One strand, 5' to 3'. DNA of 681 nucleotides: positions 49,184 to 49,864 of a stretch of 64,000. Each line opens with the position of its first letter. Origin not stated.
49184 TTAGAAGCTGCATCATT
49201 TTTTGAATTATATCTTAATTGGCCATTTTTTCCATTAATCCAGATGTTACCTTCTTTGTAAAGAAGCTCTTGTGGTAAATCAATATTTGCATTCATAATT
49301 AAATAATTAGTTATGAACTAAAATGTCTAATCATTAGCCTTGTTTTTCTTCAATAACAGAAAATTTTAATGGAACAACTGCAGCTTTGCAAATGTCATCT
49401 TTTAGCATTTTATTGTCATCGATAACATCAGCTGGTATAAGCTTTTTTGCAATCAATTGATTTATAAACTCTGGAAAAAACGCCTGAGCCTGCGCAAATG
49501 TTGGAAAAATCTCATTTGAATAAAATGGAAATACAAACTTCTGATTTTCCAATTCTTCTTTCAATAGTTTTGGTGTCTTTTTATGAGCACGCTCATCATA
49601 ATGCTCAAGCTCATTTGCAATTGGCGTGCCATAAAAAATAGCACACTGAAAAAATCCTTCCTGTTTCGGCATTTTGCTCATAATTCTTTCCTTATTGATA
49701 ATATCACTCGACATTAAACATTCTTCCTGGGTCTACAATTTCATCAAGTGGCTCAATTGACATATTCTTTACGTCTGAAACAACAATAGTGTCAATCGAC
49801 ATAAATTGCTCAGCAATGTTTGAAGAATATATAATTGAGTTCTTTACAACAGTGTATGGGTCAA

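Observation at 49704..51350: GroEL-type chaperonin without an adjacent GroES, co-transcribed with a 126-aa unknown protein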

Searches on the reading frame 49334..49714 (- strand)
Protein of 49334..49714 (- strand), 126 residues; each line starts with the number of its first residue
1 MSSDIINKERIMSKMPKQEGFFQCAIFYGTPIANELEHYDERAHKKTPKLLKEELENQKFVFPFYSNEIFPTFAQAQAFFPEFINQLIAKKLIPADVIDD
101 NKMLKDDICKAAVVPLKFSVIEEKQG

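Call 3: search_protein_families(library=pfam, proteins=[window:49334-49714:-], max_evalue=0.1)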
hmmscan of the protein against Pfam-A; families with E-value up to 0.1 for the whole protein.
window:49334-49714:- (126 aa): 0 families

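Call 4: search_protein_families(library=phrogs, proteins=[window:49334-49714:-], max_evalue=0.01)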
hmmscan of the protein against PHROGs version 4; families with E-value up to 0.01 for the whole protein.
window:49334-49714:- (126 aa): 0 families

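Call 7: search_dna_similar(query=window:49334-49714:-, collection=phages, mode=protein, max_evalue=1, max_rows=30)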
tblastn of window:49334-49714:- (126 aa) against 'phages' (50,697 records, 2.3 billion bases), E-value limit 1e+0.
No match.

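Call 11: find_homologous_proteins(query=window:49334-49714:-, max_evalue=0.01)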
Query window:49334-49714:- (126 aa): 10 proteins with E <= 0.01 among 14 candidates.
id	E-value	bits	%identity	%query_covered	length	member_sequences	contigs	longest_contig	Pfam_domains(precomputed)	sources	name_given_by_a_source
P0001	3.8e-74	264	98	97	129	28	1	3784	-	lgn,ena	-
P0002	1.7e-50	188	77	92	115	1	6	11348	-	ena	-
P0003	1.6e-48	182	73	85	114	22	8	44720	-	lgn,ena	-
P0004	1.9e-48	181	70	100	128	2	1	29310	-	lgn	-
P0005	6.0e-47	177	75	85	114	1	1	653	-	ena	-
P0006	2.2e-44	168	63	100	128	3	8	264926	-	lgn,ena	-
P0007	4.9e-43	164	71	87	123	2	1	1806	-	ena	-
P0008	7.1e-41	157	66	86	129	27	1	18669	-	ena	-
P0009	5.0e-40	154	70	82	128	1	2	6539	-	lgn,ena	-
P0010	1.2e-39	153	61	94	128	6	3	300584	-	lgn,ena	-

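Call 18: find_homologous_proteins(query=A1, max_evalue=0.001)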
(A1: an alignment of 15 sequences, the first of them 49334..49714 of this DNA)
Query A1 (15 sequences) (126 aa, profile of the alignment): 26 proteins with E <= 0.001 among 788 candidates.
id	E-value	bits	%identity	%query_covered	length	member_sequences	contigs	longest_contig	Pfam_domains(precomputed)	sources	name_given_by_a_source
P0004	1.8e-53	198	70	100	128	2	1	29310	-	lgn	-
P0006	6.4e-52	193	63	100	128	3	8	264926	-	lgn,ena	-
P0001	2.1e-50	188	98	97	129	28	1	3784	-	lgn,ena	-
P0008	2.6e-47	178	66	86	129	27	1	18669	-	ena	-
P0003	3.1e-46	174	73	85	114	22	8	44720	-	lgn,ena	-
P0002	5.9e-46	173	77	92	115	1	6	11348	-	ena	-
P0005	6.2e-46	173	75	85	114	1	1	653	-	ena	-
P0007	3.3e-45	171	71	87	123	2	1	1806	-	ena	-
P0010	9.6e-45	170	61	94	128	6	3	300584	-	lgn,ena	-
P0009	6.4e-44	167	70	82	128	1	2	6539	-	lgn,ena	-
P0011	3.8e-42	161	28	82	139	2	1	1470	-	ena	-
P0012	6.2e-41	157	33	81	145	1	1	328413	-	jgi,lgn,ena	-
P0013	1.8e-39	152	37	81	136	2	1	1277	-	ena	-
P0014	2.2e-39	152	36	84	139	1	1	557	-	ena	-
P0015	7.5e-39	150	36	90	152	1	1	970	-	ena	-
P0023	2.0e-24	104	28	48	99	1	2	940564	-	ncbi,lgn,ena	-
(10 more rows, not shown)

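Call 21: find_encoding_contigs(protein=P0023, flank=10000, max_places=3)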
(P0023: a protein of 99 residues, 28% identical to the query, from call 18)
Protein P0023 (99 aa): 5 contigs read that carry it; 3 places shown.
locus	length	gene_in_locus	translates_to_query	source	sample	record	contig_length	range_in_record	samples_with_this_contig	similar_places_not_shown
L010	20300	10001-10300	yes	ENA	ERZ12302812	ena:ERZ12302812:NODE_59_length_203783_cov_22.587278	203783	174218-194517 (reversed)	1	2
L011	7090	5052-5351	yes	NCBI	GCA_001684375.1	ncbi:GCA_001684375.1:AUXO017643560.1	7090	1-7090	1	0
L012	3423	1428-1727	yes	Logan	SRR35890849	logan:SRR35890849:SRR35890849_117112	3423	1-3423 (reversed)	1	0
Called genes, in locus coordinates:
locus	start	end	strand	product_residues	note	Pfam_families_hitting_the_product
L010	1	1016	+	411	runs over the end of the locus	PF00152:tRNA-synt_2 (faint), PF13393:tRNA-synt_His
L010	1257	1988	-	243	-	-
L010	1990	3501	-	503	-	PF01266:DAO (faint), PF01946:Thi4 (weak), PF03486:HI0933_like (faint), PF07992:Pyr_redox_2 (faint), PF21688:FAD-depend_C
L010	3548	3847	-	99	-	-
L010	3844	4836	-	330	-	PF00149:Metallophos (weak)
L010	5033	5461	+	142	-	-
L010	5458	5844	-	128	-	-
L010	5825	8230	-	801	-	-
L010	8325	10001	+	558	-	PF00118:Cpn60_TCP1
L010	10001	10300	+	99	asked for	-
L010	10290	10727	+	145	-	-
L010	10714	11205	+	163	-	-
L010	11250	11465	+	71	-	-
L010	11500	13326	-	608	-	-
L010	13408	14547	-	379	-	-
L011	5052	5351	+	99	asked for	-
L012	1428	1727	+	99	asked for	-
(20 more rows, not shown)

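Call 25: predict_structure(alignment_id=A2)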
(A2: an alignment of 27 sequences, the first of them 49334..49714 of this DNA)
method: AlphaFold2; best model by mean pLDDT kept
length: 126 residues; sequences in the alignment: 27
mean_pLDDT: 82.4   pTM: 0.65
mean pLDDT of the five models: 82.4, 82.1, 80.0, 78.3, 77.0
residues with pLDDT >= 90: 54; 70-90: 48; 50-70: 19; < 50: 5
segments of 3 or more residues with pLDDT < 50: none
pLDDT, mean of each block of 10 residues (from residue 1): 50 60 94 80 76 87 95 94 95 90 88 87 70
secondary structure, 60 per line:
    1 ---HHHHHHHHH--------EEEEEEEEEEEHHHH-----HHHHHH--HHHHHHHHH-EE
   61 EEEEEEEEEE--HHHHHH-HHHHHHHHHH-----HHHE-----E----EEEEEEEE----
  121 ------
elements in order: H4-12 E21-31 H32-35 H41-46 H49-57 E59-70 H73-78 H80-89 E109-116

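Call 29: find_encoding_contigs(protein=P0010, flank=10000, max_places=2)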
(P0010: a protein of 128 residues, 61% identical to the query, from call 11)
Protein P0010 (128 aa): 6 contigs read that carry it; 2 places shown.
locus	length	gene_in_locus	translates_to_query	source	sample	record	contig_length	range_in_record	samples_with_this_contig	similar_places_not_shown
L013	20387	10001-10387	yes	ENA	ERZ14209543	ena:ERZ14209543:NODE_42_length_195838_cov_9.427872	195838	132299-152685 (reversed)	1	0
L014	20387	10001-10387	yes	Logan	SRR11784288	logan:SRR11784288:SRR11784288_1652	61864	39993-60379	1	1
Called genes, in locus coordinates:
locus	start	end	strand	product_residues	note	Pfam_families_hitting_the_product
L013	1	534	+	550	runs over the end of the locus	PF05731:TROVE (weak)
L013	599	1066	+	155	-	-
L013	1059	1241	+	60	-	PF14311:DUF4379 (weak)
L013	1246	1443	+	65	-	PF09723:Zn_ribbon_8 (weak)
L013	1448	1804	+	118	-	-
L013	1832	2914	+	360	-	-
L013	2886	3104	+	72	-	-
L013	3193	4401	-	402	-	PF12323:HTH_OrfB_IS605 (weak), PF01385:OrfB_IS605, PF07282:Cas12f1-like_TNB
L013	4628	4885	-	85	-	-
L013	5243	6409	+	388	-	-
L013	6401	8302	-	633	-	PF00176:SNF2-rel_dom (faint), PF04851:ResIII, PF00271:Helicase_C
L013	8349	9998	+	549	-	PF00118:Cpn60_TCP1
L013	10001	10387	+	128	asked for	-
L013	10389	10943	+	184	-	-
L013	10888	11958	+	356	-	PF13155:Toprim_2, PF13662:Toprim_4 (faint)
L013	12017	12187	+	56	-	-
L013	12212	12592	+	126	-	-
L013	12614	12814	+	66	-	-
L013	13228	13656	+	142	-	-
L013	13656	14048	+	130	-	-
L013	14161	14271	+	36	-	-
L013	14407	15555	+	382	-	-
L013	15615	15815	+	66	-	-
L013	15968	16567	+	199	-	PF00149:Metallophos (weak)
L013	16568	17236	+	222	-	-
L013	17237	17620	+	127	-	-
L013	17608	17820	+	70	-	-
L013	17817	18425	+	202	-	PF13876:Phage_gp49_66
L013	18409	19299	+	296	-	-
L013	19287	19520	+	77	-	-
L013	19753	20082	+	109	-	-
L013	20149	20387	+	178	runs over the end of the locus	-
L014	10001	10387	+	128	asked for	-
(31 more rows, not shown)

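Call 30: find_encoding_contigs(protein=P0006, flank=10000, max_places=2)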
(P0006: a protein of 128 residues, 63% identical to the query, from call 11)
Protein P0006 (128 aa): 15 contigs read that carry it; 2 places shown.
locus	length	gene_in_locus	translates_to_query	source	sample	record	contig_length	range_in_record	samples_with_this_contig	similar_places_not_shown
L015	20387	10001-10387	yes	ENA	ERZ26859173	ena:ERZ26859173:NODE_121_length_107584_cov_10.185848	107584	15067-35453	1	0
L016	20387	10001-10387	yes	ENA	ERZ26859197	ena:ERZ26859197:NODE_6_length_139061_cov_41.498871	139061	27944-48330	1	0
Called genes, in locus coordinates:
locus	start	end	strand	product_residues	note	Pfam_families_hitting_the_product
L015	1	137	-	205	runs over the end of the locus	-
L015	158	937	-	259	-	PF13529:Peptidase_C39_2 (faint)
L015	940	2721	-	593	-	-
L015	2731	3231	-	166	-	-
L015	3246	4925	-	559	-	-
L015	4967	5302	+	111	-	-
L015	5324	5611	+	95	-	PF01165:Ribosomal_S21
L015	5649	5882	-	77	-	-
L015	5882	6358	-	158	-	PF00383:dCMP_cyt_deam_1, PF14437:MafB19-deam, PF14439:Bd3614-deam (weak)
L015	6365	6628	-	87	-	-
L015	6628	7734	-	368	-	PF01653:DNA_ligase_aden, PF03120:OB_DNA_ligase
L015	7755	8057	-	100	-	-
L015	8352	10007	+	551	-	PF00118:Cpn60_TCP1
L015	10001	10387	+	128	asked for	-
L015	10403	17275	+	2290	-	-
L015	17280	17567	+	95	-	-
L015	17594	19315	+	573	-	-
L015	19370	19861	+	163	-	-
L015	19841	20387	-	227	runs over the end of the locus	PF04055:Radical_SAM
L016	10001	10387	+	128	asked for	-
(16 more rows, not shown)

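Call 40: search_protein_representatives(alignment_id=A2)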
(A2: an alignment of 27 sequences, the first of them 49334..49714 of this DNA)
Query: 27 sequences, 123 profile positions. Proteins with E-value up to 0.001 (for the whole library): 94; up to 1e-10: 62; up to 1e-30: 5. The best 94 are listed.
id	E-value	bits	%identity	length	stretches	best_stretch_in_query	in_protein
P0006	1.9e-47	176.2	-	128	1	4-122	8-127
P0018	1.6e-41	157.0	-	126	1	3-121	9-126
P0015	1.5e-40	153.9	-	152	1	9-122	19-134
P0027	1.1e-34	135.0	-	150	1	6-122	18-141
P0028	1.8e-31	124.6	-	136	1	11-122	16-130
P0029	6.1e-30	119.7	-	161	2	44-121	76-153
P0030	7.4e-30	119.4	-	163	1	4-122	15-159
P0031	1.3e-29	118.6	-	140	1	7-121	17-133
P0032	2.3e-28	114.6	-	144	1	10-121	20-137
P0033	6.2e-28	113.2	-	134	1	10-120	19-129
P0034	2.7e-27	111.1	-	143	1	14-121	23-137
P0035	1.0e-25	106.0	-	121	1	7-119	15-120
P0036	1.9e-25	105.2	-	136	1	8-122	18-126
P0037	2.7e-24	101.4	-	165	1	12-121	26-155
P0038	3.7e-24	101.0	-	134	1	12-121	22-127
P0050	1.9e-18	82.5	-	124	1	43-122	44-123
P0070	3.2e-13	65.7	-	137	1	8-120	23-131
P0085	1.0e-10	57.6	-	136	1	46-121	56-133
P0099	2.4e-08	49.9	-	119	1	9-121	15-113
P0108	2.2e-06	43.6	-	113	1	13-118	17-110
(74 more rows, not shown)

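Call 41: find_encoding_contigs(protein=P0070, flank=5000, max_places=2)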
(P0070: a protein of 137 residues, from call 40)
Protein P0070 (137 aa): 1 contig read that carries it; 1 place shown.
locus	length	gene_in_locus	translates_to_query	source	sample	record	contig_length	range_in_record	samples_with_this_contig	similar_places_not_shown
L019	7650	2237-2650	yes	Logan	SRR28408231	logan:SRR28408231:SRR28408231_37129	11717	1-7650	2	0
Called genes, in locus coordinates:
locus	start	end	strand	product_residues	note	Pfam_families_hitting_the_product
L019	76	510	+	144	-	-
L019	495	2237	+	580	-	PF00118:Cpn60_TCP1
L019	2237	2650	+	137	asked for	-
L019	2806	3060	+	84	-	-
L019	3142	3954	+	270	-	-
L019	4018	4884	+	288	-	PF00574:CLP_protease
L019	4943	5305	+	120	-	-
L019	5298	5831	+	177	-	PF13521:AAA_28 (weak)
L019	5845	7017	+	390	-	PF10263:SprT-like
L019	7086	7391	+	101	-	-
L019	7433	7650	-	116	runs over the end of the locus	-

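Call 42: find_encoding_contigs(protein=P0099, flank=5000, max_places=2)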
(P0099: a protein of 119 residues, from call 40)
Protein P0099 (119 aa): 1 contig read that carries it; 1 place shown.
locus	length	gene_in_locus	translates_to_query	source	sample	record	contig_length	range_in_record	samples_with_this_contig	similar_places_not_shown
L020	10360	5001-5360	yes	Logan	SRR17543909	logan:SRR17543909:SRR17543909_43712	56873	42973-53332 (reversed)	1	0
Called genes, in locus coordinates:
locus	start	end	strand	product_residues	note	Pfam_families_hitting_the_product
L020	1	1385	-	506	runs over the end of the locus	PF00990:GGDEF, PF00563:EAL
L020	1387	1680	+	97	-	-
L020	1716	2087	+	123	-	-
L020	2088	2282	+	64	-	-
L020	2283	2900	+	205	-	-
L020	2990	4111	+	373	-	PF13177:DNA_pol3_delta2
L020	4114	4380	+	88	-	-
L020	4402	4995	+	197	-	PF02223:Thymidylate_kin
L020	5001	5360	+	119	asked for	-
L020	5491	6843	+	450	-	-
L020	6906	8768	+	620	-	-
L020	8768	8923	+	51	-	-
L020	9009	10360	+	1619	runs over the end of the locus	-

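Call 43: find_encoding_contigs(protein=P0050, flank=5000, max_places=2)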
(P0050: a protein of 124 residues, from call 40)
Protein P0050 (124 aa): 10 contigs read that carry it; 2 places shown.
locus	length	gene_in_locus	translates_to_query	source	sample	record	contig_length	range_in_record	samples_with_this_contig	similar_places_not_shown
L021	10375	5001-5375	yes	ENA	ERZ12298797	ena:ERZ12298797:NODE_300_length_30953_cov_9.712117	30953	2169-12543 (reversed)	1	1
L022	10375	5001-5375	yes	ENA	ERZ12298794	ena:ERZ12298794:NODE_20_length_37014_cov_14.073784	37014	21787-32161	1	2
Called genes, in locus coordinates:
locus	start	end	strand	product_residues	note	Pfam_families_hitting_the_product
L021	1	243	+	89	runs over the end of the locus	-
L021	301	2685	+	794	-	PF02518:HATPase_c, PF13589:HATPase_c_3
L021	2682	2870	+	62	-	-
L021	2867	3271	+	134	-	-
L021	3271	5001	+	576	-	PF00118:Cpn60_TCP1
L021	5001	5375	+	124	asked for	-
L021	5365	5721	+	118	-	-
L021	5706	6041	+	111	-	-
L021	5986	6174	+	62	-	-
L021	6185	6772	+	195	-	-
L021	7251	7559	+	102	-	-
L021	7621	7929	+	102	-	-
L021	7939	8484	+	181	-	-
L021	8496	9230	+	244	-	PF04446:Thg1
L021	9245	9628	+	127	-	-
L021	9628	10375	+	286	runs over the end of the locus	PF12705:PDDEXK_1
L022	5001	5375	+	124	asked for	-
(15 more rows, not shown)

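Call 44: find_encoding_contigs(protein=P0085, flank=5000, max_places=2)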
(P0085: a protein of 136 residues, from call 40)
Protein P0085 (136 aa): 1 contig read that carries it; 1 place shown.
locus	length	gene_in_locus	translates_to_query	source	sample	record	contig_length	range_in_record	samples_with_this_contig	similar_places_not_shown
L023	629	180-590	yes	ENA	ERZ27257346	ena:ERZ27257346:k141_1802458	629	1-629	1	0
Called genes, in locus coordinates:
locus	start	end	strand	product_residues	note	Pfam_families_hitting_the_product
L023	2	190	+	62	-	?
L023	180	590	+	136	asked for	-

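Call 45: find_encoding_contigs(protein=P0108, flank=5000, max_places=2)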
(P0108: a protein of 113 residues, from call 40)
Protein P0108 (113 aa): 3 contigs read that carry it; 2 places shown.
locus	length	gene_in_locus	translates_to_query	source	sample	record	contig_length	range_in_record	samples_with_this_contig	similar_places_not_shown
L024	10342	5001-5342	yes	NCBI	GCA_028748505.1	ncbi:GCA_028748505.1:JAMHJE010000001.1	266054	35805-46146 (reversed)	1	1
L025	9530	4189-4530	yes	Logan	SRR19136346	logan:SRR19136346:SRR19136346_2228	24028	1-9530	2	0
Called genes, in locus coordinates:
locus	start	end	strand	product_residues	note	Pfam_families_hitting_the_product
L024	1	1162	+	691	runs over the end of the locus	-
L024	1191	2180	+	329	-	-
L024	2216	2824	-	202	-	-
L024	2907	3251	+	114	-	-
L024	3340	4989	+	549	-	PF00118:Cpn60_TCP1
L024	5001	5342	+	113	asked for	-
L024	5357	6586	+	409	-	-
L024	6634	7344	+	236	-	PF13597:NRDD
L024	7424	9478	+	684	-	PF02463:SMC_N, PF13476:AAA_23 (faint)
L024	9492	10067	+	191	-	PF13597:NRDD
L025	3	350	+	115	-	?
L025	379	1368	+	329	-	-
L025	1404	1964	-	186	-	-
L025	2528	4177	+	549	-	PF00118:Cpn60_TCP1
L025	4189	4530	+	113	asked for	-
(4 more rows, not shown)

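Call 69: predict_structure(alignment_id=A4)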
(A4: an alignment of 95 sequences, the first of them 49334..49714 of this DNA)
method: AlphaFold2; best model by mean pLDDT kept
length: 126 residues; sequences in the alignment: 95
mean_pLDDT: 85.8   pTM: 0.70
mean pLDDT of the five models: 85.8, 84.6, 83.9, 81.8, 80.8
residues with pLDDT >= 90: 71; 70-90: 33; 50-70: 21; < 50: 1
segments of 3 or more residues with pLDDT < 50: none
pLDDT, mean of each block of 10 residues (from residue 1): 56 66 96 82 74 88 97 96 97 94 93 93 82
secondary structure, 60 per line:
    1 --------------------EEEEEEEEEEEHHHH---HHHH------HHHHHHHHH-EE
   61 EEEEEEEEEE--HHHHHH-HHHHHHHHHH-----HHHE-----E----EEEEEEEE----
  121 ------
elements in order: E21-31 H32-35 H39-42 H49-57 E59-70 H73-78 H80-89 E109-116

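Call 73: fold_search(model_id=the predicted structure, library=viral)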
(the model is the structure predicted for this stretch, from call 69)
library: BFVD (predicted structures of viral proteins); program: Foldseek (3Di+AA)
matches with E <= 10: 191; with E <= 0.001: 0
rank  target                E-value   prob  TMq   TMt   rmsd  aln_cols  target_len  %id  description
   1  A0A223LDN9            1.6e-01  0.35  0.26  0.34  14.3       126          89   11  Uncharacterized protein [Bacillus phage PBS1]
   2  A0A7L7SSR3            2.0e-01  0.25  0.30  0.38   9.0       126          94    8  Uncharacterized protein [Proteus phage 3H10_20]
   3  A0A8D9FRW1            2.8e-01  0.30  0.30  0.32   8.2       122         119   11  Uncharacterized protein [uncultured marine phage]
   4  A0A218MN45            3.0e-01  0.20  0.28  0.32   8.6       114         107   12  Putative 5,5-phosphoribosylformylglycinamideamidotransferase [uncultured virus]
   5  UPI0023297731         3.8e-01  0.38  0.33  0.44   6.2       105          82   12  (no name look-up for this kind of identifier)
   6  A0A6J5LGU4            4.4e-01  0.05  0.18  0.18  17.0       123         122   13  Uncharacterized protein [uncultured Caudovirales phage]
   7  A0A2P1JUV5            5.3e-01  0.13  0.24  0.26   9.7       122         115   13  Uncharacterized protein [Xanthomonas phage RiverRider]
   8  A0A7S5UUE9            5.7e-01  0.51  0.41  0.52   5.6       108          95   10  Uncharacterized protein [Rhizobium phage RHph_Y68]
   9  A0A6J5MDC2            5.7e-01  0.10  0.20  0.28   9.7       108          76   12  Uncharacterized protein [uncultured Caudovirales phage]
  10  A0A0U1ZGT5            6.5e-01  0.10  0.22  0.29  14.4       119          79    9  Uncharacterized protein [Ralstonia phage phiITL-1]
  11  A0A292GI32            7.0e-01  0.16  0.30  0.40   6.5       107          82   11  (no name in the UniProt tables at hand)
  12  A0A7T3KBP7            7.0e-01  0.16  0.30  0.38  13.0       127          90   12  (no name in the UniProt tables at hand)
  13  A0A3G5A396            7.4e-01  0.18  0.30  0.23   7.2       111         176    8  Uncharacterized protein [Harvfovirus sp.]
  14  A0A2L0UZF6            7.9e-01  0.15  0.28  0.44   7.6        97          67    9  Uncharacterized protein [Agrobacterium phage Atu_ph07]
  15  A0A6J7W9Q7            7.9e-01  0.09  0.23  0.28   9.8       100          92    8  Uncharacterized protein [uncultured Caudovirales phage]
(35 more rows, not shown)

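Call 74: fold_search(model_id=the predicted structure, library=pdb)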
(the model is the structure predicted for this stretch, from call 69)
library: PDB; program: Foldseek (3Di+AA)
matches with E <= 10: 35; with E <= 0.001: 0
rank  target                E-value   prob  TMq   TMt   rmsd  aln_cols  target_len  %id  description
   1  1vq3_B                5.7e-01  0.15  0.28  0.37   7.5       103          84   12  Crystal structure of Phosphoribosylformylglycinamidine synthase, purS subunit (EC 6.3.5.3) (TM1244) from Thermotoga ma (released 2004-12-28)
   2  1vq3_A                8.5e-01  0.05  0.18  0.22   8.7       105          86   10  Crystal structure of Phosphoribosylformylglycinamidine synthase, purS subunit (EC 6.3.5.3) (TM1244) from Thermotoga ma (released 2004-12-28)
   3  3d54_B                1.9e+00  0.07  0.25  0.34   7.6       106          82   13  Structure of PurLQS from Thermotoga maritima (released 2008-07-22)
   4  5g4d                  1.9e+00  0.06  0.22  0.30  14.6       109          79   11  Crystal structure of the Cas2 in T.onnurineus (released 2016-07-27)
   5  1lq9_A                2.8e+00  0.05  0.26  0.28  15.1       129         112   13  Crystal Structure of a Monooxygenase from the Gene ActVA-Orf6 of Streptomyces coelicolor Strain A3(2) (released 2003-01-14)
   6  6mmq_A                3.4e+00  0.06  0.25  0.35  12.7       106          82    8  Carbon regulatory PII-like protein SbtB from Cyanobium sp. 7001 bound to cAMP (released 2019-09-18)
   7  4ekj                  3.4e+00  0.03  0.18  0.07   6.7        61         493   10  Crystal structure of a monomeric beta-xylosidase from Caulobacter crescentus CB15 (released 2012-09-26)
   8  9iku_A                3.8e+00  0.05  0.29  0.28  10.4       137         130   11  Crystal structure of Se-Met CTB10 (released 2025-05-14)
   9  1w91_A                4.1e+00  0.03  0.20  0.07   5.7        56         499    9  crystal structure of 1,4-BETA-D-XYLAN XYLOHYDROLASE solve using anomalous signal from Seleniomethionine (released 2006-02-01)
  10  4ozn_A                4.4e+00  0.03  0.23  0.24  13.0       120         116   11  GlnK2 from Haloferax mediterranei complexed with ATP (released 2014-07-02)
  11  9ipr_A                4.7e+00  0.04  0.29  0.29  10.6       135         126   10  Crystal structure of CTB10-M1 (released 2025-05-14)
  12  9iwu_D                4.7e+00  0.03  0.26  0.26  10.8       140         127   11  CTB10-PE3.0-(R)-1g complex (released 2025-07-30)
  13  9iwu_A                4.7e+00  0.02  0.23  0.24  10.4       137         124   11  CTB10-PE3.0-(R)-1g complex (released 2025-07-30)
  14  6hhn                  4.7e+00  0.01  0.16  0.18  13.7       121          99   14  Crystal structure of L-rhamnose mutarotase FA22100 from Formosa agariphila (released 2019-06-26)
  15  4zjg                  5.3e+00  0.01  0.11  0.06  10.5        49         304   14  Crystal structure of native alpha-2-macroglobulin from Escherichia coli spanning domains MG0-NIE-MG1. (released 2015-06-10)
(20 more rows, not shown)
